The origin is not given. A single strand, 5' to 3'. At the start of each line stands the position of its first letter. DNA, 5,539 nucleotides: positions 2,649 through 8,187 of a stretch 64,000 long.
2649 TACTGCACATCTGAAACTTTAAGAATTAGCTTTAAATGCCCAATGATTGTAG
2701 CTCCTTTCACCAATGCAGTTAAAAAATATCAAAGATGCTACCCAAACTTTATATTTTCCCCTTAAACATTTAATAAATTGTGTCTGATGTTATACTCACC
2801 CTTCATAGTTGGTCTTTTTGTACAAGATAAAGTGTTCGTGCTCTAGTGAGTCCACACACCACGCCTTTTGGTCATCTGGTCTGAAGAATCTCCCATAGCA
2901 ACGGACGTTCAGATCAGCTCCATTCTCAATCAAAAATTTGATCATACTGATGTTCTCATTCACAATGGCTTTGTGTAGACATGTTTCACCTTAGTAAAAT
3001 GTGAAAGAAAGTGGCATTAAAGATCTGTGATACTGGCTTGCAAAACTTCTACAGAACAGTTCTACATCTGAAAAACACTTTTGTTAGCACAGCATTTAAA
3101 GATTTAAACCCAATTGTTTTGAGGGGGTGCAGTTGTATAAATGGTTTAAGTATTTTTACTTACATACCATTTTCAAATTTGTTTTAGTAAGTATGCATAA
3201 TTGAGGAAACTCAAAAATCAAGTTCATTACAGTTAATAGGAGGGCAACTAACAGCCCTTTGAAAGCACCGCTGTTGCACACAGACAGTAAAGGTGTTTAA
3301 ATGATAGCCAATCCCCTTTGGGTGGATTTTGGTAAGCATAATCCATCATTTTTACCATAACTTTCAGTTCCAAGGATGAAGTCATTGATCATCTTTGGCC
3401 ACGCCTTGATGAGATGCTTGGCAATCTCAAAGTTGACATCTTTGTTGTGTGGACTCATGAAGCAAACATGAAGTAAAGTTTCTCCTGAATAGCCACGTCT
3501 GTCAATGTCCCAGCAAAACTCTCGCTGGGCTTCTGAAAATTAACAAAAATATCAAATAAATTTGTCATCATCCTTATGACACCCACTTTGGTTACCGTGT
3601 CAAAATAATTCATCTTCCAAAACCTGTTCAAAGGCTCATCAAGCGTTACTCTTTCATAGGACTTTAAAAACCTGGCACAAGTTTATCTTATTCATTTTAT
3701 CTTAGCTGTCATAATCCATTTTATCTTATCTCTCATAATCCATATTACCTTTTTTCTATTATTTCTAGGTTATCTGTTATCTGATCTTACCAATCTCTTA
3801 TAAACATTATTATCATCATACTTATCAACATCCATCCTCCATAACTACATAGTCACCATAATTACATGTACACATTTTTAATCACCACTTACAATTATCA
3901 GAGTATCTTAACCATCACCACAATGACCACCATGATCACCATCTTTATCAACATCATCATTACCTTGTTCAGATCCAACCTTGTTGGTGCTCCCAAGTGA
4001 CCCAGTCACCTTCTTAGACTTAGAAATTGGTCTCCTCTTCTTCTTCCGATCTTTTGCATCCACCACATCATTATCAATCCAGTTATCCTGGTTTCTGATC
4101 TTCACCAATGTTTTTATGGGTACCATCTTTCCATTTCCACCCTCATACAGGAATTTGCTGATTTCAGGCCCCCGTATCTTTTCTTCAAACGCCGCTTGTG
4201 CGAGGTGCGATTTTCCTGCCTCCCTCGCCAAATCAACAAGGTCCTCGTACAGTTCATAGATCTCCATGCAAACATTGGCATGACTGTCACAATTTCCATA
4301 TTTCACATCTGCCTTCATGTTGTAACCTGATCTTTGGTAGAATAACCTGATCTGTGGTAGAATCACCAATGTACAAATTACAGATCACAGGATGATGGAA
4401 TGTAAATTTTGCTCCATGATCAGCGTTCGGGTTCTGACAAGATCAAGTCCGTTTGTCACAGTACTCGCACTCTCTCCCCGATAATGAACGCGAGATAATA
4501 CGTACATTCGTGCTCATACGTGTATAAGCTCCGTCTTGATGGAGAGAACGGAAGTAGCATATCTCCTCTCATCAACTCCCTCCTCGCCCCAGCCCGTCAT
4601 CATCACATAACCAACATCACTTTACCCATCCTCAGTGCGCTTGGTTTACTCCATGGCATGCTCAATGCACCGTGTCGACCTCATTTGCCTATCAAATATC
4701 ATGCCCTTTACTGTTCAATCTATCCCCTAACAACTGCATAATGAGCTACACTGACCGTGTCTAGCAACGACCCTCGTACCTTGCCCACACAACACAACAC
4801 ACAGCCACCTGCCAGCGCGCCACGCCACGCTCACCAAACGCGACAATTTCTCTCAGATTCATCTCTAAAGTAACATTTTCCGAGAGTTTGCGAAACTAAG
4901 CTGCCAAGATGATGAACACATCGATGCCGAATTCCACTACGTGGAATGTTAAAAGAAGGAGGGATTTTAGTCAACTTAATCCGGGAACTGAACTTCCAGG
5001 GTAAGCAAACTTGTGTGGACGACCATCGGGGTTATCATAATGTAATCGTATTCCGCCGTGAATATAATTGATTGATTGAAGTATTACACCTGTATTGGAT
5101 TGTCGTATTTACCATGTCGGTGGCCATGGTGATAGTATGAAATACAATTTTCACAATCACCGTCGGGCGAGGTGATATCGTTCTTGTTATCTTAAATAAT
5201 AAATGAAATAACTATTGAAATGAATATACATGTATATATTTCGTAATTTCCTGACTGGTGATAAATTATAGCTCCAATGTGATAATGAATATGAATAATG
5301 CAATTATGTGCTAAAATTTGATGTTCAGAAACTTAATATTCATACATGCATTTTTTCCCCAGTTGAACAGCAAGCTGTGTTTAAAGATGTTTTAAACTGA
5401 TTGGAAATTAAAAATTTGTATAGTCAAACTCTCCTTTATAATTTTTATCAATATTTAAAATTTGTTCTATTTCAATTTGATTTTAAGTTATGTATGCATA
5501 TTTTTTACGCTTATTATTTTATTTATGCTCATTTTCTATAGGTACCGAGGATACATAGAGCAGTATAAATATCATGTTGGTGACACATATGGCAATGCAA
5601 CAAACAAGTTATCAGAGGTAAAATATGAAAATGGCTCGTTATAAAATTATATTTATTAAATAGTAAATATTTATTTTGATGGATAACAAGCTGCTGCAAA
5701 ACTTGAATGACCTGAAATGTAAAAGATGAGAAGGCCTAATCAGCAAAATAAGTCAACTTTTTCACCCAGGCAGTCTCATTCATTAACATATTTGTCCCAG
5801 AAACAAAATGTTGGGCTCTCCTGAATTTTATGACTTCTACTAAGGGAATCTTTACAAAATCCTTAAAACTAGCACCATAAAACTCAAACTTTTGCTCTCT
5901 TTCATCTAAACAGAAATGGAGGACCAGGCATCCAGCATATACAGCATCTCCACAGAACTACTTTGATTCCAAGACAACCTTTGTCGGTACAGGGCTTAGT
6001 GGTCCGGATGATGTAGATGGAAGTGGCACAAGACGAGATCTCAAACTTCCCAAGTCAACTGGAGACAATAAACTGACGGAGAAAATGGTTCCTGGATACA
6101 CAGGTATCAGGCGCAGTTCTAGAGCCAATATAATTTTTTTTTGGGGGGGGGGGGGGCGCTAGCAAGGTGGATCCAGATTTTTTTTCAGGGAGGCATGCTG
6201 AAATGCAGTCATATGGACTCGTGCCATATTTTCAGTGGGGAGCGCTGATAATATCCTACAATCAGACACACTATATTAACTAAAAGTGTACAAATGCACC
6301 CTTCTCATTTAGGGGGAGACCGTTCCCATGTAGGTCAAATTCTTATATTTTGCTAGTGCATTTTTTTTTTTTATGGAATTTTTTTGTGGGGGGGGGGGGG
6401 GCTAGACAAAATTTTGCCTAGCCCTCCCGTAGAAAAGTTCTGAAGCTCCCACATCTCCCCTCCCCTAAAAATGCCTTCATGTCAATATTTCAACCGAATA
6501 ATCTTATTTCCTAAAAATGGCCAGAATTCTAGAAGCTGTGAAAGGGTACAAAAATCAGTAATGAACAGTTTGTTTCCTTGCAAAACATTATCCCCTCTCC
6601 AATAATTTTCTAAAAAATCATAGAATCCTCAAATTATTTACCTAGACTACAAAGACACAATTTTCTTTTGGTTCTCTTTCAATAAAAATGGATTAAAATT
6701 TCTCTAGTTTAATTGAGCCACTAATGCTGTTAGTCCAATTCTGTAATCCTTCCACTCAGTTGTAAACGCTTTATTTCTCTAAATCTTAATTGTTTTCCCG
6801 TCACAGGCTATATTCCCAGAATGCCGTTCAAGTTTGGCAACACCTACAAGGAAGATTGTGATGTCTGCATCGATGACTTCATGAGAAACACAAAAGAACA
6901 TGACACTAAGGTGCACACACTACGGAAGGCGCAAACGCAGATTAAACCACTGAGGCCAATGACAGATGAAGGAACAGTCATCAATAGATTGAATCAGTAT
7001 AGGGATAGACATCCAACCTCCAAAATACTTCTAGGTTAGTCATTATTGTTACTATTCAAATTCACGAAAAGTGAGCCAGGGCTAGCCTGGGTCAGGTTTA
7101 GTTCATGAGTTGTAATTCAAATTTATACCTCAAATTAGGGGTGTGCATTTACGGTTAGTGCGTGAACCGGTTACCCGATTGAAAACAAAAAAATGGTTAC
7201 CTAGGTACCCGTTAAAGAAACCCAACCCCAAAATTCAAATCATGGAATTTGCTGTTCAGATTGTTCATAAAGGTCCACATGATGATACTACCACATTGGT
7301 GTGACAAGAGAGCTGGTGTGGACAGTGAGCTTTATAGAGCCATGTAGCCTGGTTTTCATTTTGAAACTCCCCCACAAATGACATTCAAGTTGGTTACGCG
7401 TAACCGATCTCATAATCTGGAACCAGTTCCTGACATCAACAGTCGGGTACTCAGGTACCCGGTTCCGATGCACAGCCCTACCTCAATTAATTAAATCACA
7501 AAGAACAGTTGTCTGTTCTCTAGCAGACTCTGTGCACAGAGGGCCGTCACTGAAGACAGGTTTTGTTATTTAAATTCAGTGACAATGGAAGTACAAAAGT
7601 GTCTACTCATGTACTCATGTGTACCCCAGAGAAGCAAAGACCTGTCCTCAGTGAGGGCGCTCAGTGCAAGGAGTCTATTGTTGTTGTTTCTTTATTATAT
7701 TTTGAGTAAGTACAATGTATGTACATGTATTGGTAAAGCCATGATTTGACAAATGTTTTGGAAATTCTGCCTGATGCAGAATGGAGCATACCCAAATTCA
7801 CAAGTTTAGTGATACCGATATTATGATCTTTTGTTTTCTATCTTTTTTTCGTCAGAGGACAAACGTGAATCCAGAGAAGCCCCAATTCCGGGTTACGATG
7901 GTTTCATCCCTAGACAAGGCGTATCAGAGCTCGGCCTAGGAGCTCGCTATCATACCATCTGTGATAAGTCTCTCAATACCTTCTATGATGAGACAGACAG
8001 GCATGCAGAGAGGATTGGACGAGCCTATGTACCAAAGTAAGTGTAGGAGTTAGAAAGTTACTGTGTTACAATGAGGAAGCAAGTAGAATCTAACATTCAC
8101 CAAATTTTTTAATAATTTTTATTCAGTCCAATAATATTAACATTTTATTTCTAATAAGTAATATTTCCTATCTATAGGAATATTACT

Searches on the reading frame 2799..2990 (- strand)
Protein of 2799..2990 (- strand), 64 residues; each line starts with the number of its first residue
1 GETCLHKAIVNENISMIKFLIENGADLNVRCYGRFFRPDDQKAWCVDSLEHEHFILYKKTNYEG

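Call 45: search_protein_families(library=pfam, proteins=[window:2799-2990:-], max_evalue=0.01)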
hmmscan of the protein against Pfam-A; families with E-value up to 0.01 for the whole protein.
seq(64 aa): 5 families
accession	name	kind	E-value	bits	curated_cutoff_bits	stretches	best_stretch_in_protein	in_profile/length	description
PF13606.12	Ank_3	-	7.5e-07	29.3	22.3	1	1-29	2-30/30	Ankyrin repeat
PF00023.36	Ank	-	1.1e-06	29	21.1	1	1-30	2-31/33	Ankyrin repeat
PF12796.13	Ank_2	-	7.5e-05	23.7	27.3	1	1-30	60-89/90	Ankyrin repeats (3 copies)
PF13637.12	Ank_4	-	9.2e-05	23.1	22.7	1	5-31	1-27/50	Ankyrin repeats (many copies)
PF13857.12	Ank_5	-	0.00022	22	27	1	1-31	16-46/56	Ankyrin repeats (many copies)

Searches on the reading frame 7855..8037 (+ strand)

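Call 45: search_protein_families(library=pfam, proteins=[window:7855-8037:+], max_evalue=0.01)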
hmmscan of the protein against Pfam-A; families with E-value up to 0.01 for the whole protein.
seq(61 aa): 1 family
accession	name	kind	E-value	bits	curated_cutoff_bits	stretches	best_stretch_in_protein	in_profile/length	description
PF22573.2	SPMIP5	-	5.9e-12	45.7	21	1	3-51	6-54/62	Sperm-associated microtubule inner protein 5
